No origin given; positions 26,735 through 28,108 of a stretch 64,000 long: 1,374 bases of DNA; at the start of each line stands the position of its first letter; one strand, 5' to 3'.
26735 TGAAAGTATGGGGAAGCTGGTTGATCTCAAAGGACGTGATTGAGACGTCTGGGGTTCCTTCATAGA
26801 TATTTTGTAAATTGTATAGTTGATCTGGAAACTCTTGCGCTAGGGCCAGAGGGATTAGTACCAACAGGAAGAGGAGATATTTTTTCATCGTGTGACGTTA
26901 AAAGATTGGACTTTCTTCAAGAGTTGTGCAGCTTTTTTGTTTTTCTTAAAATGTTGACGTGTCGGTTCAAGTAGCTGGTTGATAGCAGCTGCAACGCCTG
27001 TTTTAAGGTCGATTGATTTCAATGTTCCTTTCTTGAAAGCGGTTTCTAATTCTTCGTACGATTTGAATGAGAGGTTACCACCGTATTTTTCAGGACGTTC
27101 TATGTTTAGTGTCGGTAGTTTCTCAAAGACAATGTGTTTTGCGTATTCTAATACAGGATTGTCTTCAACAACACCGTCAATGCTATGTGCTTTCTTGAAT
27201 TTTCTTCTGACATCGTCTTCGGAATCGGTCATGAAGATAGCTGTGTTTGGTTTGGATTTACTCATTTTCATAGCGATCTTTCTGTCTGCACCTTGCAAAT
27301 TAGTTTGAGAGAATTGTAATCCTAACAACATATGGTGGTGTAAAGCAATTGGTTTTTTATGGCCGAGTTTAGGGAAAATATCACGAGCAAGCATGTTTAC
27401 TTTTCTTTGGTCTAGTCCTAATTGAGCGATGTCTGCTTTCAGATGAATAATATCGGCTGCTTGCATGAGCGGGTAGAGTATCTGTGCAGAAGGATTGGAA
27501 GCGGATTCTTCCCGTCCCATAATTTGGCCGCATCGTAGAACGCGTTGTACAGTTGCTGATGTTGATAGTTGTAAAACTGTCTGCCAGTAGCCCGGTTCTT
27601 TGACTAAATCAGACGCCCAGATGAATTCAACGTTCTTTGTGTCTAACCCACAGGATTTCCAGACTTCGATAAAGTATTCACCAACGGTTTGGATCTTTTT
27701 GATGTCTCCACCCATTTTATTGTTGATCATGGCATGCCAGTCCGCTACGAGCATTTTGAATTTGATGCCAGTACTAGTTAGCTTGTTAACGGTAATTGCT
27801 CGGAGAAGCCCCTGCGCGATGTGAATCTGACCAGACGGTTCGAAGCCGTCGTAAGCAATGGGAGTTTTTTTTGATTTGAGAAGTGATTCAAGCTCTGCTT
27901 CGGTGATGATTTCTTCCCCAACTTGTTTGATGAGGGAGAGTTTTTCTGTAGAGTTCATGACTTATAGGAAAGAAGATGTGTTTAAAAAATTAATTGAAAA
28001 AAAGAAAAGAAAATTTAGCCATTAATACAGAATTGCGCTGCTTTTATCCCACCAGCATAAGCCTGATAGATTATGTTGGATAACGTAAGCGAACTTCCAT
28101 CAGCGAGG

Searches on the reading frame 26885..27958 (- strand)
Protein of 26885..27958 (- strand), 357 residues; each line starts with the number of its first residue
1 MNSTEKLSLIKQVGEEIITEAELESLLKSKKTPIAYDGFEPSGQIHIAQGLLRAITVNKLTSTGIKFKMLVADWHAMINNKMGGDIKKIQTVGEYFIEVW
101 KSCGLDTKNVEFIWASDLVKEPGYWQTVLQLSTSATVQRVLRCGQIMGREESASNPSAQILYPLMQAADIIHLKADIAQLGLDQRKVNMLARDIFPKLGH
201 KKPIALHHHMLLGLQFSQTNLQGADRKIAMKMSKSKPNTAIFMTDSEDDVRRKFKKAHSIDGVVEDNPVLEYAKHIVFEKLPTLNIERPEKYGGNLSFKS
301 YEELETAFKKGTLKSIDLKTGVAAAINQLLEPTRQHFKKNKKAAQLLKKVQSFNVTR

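Call 54: search_protein_families(library=pfam, proteins=[window:26885-27958:-], max_evalue=0.00001)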
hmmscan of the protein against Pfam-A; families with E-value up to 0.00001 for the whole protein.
window:26885-27958:- (357 aa): 1 family
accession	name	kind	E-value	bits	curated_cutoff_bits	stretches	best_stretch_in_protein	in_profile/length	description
PF00579.31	tRNA-synt_1b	-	7.4e-52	176.9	21.1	1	30-331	3-292/292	tRNA synthetases class I (W and Y)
